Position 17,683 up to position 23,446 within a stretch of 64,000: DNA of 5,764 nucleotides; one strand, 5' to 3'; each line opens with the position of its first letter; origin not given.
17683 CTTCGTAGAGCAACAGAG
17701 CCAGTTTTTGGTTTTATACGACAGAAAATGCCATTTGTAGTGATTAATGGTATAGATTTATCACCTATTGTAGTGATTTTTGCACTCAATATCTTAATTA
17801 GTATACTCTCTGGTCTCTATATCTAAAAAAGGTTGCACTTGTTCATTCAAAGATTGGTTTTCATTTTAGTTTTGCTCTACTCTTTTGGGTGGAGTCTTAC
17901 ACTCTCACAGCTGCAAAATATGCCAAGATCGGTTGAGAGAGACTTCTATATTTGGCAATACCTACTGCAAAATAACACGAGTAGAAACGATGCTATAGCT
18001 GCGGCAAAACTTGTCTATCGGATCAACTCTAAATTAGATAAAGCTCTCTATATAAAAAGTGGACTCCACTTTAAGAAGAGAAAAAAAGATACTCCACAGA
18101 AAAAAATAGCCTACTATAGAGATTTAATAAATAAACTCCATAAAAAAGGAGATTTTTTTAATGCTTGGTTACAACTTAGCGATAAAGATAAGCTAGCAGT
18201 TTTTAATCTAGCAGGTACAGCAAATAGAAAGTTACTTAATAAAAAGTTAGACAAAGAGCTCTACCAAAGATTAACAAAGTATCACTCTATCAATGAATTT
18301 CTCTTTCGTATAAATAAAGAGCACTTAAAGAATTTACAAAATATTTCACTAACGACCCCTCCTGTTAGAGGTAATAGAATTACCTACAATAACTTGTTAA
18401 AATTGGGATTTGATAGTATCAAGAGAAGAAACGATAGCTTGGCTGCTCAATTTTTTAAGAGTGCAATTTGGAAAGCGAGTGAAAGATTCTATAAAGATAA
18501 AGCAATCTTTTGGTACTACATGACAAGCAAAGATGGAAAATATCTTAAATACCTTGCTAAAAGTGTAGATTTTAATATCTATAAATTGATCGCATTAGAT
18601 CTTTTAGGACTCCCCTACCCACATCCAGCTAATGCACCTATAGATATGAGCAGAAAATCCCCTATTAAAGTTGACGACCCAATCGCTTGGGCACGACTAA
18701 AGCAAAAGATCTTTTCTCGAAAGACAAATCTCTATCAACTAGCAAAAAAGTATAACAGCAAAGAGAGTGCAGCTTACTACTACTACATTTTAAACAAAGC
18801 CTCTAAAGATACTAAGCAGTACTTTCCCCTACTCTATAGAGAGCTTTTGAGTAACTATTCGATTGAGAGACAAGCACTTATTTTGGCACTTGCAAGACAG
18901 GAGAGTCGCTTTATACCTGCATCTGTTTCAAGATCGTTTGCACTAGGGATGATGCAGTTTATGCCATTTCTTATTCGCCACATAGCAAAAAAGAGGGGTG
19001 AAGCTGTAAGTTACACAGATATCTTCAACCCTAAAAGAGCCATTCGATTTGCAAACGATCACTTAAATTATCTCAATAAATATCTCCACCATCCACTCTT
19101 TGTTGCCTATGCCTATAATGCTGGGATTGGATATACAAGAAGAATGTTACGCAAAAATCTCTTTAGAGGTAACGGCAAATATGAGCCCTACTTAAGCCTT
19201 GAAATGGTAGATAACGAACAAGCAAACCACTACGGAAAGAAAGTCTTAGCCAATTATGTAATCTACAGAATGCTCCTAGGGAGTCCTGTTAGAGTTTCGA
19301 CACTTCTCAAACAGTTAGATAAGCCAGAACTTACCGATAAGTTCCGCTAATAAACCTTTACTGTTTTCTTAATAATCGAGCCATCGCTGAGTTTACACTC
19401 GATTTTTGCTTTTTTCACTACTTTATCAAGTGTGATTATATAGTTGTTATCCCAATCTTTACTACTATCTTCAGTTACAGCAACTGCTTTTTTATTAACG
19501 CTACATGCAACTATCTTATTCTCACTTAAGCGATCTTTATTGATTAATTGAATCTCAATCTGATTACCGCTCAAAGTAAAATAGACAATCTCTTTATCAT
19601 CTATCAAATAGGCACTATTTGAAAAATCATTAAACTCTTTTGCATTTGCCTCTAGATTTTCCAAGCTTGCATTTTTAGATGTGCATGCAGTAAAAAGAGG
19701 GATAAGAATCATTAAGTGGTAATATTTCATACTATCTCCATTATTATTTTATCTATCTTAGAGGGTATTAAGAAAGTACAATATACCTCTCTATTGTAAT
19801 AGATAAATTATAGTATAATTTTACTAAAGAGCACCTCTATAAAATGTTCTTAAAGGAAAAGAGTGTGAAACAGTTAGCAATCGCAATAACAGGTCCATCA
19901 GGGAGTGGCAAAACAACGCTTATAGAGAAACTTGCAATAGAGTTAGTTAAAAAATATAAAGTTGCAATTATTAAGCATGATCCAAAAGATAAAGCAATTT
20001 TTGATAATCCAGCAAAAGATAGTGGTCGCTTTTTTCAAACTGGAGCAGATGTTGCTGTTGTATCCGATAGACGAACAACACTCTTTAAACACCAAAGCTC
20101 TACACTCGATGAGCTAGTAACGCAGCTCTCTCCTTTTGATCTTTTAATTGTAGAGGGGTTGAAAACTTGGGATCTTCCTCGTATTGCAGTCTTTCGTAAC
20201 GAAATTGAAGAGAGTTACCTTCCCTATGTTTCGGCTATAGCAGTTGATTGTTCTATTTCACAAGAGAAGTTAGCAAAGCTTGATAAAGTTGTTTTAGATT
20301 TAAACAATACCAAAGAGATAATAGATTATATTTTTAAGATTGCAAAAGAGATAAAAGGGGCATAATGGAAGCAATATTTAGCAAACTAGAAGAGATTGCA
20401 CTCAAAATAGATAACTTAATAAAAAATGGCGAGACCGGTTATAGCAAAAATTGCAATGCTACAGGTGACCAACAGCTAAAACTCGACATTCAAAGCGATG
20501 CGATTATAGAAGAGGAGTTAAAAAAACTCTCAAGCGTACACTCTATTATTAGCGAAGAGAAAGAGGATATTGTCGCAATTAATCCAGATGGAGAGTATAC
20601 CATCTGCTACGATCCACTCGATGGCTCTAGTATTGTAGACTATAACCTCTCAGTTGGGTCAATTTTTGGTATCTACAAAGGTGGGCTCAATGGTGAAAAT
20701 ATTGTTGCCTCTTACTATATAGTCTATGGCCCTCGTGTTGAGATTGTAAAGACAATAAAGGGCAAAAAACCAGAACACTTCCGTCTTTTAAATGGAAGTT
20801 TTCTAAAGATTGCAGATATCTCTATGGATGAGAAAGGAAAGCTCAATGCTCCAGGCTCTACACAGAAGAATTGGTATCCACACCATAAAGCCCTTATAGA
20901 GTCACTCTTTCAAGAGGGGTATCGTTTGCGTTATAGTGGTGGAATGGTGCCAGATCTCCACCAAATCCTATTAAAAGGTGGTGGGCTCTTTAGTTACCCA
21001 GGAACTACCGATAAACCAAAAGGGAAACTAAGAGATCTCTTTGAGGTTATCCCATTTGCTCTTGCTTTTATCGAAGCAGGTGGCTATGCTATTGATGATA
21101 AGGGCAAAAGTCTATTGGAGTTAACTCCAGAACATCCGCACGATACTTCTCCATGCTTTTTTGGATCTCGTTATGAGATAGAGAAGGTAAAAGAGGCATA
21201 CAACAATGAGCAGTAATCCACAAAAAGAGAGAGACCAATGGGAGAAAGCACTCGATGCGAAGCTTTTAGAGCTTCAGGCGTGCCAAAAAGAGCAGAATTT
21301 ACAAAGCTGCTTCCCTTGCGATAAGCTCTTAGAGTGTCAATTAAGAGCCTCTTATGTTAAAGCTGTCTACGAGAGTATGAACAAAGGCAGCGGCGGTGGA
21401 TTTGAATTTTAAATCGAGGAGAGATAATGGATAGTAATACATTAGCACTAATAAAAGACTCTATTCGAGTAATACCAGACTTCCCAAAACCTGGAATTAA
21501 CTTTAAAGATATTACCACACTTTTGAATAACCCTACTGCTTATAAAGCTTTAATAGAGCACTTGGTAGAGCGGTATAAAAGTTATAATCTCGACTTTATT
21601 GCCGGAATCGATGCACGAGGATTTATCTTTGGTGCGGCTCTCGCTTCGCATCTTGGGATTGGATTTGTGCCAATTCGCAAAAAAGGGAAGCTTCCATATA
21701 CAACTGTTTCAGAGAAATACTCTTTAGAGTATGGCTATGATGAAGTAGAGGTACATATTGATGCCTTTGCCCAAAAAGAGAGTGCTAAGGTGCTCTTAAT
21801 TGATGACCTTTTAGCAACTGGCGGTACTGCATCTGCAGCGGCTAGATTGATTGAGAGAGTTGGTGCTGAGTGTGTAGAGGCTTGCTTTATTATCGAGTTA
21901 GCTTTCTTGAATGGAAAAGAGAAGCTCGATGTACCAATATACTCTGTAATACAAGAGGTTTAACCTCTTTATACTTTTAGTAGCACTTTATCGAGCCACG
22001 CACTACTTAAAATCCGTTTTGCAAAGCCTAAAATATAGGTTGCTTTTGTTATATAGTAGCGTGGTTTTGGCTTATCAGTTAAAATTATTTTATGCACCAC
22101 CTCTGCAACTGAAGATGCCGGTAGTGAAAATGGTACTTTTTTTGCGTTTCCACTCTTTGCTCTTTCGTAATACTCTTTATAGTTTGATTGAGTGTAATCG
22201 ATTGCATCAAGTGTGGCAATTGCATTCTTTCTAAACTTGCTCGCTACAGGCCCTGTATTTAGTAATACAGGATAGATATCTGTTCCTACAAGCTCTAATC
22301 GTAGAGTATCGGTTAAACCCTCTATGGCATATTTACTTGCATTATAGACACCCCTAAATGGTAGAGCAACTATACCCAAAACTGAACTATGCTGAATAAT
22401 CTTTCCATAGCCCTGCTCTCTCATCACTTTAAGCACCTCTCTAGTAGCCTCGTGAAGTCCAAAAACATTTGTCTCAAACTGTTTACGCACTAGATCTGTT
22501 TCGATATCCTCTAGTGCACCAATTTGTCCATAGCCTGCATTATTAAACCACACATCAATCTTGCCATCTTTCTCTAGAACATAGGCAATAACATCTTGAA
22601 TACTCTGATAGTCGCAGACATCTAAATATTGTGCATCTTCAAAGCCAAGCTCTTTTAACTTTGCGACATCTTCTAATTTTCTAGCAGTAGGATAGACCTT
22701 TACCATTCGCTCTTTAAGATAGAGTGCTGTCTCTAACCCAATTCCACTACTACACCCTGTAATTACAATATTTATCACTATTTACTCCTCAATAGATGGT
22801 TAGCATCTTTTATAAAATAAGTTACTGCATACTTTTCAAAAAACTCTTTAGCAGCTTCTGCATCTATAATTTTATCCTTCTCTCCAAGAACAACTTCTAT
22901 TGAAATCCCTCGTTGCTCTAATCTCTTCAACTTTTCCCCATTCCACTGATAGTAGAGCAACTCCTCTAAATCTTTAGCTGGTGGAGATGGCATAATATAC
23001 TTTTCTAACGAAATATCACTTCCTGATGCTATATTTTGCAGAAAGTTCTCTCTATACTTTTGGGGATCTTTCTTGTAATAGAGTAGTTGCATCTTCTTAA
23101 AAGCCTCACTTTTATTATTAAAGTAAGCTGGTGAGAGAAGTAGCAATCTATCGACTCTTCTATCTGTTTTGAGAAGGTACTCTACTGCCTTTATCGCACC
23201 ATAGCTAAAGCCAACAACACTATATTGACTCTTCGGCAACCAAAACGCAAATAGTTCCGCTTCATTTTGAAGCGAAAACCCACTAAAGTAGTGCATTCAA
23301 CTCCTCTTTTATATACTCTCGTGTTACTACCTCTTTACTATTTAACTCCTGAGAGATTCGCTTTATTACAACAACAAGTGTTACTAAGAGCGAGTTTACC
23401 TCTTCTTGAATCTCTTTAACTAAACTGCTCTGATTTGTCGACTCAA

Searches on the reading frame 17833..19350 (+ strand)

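Call 14: search_protein_families(library=pfam, proteins=[window:17833-19350:+], max_evalue=0.001)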
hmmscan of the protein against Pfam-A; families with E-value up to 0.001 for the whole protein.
window:17833-19350:+ (505 aa): 1 family
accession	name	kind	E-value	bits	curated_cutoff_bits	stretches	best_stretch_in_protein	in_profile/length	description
PF01464.25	SLT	-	9.8e-23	80.4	21.3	1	347-442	14-108/117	Transglycosylase SLT domain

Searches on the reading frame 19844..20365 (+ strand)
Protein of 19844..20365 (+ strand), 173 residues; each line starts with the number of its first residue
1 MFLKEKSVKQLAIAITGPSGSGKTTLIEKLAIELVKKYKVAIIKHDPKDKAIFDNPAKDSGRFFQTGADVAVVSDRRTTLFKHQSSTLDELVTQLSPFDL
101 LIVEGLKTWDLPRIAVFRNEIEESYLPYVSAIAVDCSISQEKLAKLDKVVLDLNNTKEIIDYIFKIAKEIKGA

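Call 14: search_protein_families(library=pfam, proteins=[window:19844-20365:+], max_evalue=0.001)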
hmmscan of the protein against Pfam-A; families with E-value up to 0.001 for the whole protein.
window:19844-20365:+ (173 aa): 19 families
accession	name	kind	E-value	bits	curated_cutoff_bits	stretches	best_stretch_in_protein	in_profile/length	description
PF03205.20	MobB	-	2.6e-27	95.8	26.6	1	13-126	2-119/133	Molybdopterin guanine dinucleotide synthesis protein B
PF25199.1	nSTAND_NTPase5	-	8e-08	32.7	34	1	7-110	38-138/145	Novel STAND NTPase 5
PF02492.25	cobW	-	2e-06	27.9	20.7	1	13-48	3-38/180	CobW/HypB/UreG, nucleotide-binding domain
PF20720.3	nSTAND3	-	2.4e-06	27.8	27.2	1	9-49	16-56/155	Novel STAND NTPase 3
PF03308.22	MeaB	-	1.7e-05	24.4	23.1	1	5-48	28-72/273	Methylmalonyl Co-A mutase-associated GTPase MeaB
PF01656.29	CbiA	-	3.3e-05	24.3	25.4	1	15-135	4-54/125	CobQ/CobB/MinD/ParA nucleotide binding domain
PF13401.12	AAA_22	-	0.00012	22.8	27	1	10-47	5-33/130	AAA domain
PF03266.21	NTPase_1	-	0.00013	22.3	23.9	1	13-40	2-30/168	NTPase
PF00448.28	SRP54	-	0.00037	20.6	22.7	1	12-46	3-38/196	SRP54-type protein, GTPase domain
PF13555.12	AAA_29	-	0.00045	20.3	27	1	12-31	24-43/61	P-loop containing region of AAA domain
PF03215.21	Rad17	-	0.00049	20.5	23.8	1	8-40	44-75/186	Rad17 P-loop domain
PF13479.12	AAA_24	-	0.00052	20.3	27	0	11-103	3-70/195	AAA domain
PF00005.33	ABC_tran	-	0.00057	20.9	25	0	12-65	13-66/137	ABC transporter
PF13521.12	AAA_28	-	0.00058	20.6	27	1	13-33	2-22/164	AAA domain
PF00485.24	PRK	-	0.00058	20.2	22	0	13-37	2-26/196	Phosphoribulokinase / Uridine kinase family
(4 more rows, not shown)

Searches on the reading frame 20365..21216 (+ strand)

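Call 14: search_protein_families(library=pfam, proteins=[window:20365-21216:+], max_evalue=0.001)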
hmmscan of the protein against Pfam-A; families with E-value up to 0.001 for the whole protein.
window:20365-21216:+ (283 aa): 3 families
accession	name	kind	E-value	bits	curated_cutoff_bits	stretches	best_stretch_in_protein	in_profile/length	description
PF18913.5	FBPase_C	-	5.2e-32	110.8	27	1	155-279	2-126/127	Fructose-1-6-bisphosphatase, C-terminal domain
PF00316.25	FBPase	-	4.6e-28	98.6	34.8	1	14-133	34-172/191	Fructose-1-6-bisphosphatase, N-terminal domain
PF00459.30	Inositol_P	-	0.00021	21.3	27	1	31-88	36-95/271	Inositol monophosphatase family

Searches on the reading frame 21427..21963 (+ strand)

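Call 14: search_protein_families(library=pfam, proteins=[window:21427-21963:+], max_evalue=0.001)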
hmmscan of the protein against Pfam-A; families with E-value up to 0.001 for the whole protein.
window:21427-21963:+ (178 aa): 1 family
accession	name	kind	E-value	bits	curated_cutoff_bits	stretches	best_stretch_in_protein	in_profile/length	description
PF00156.33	Pribosyltran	-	7.8e-19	68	26.3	1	30-156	3-124/158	Phosphoribosyl transferase domain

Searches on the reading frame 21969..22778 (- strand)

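Call 13: search_protein_families(library=pfam, proteins=[window:21969-22778:-], max_evalue=0.001)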
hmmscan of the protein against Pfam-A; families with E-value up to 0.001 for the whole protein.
window:21969-22778:- (269 aa): 3 families
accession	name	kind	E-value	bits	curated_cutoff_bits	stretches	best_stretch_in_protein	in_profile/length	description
PF00106.31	adh_short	-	2.8e-36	125.3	26.6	1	4-186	3-190/195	short chain dehydrogenase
PF13561.12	adh_short_C2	-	1.1e-24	87.8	27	1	10-180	3-178/236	Enoyl-(Acyl carrier protein) reductase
PF08659.16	KR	-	1.1e-05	25.8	22.6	1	5-158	4-162/180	KR domain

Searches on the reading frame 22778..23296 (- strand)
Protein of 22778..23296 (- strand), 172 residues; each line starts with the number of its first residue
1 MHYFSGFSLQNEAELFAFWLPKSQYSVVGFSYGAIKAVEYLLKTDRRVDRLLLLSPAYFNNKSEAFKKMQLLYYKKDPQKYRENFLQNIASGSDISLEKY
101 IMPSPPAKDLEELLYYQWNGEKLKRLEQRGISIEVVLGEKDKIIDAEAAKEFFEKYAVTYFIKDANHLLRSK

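Call 13: search_protein_families(library=pfam, proteins=[window:22778-23296:-], max_evalue=0.001)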
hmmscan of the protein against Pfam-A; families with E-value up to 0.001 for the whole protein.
window:22778-23296:- (172 aa): 2 families
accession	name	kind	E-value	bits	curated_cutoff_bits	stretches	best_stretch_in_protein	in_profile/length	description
PF12146.15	Hydrolase_4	-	2.8e-06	27.3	27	1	22-157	75-218/239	Serine aminopeptidase, S33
PF00561.26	Abhydrolase_1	-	4.5e-05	23.7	25.8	0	22-85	68-131/245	alpha/beta hydrolase fold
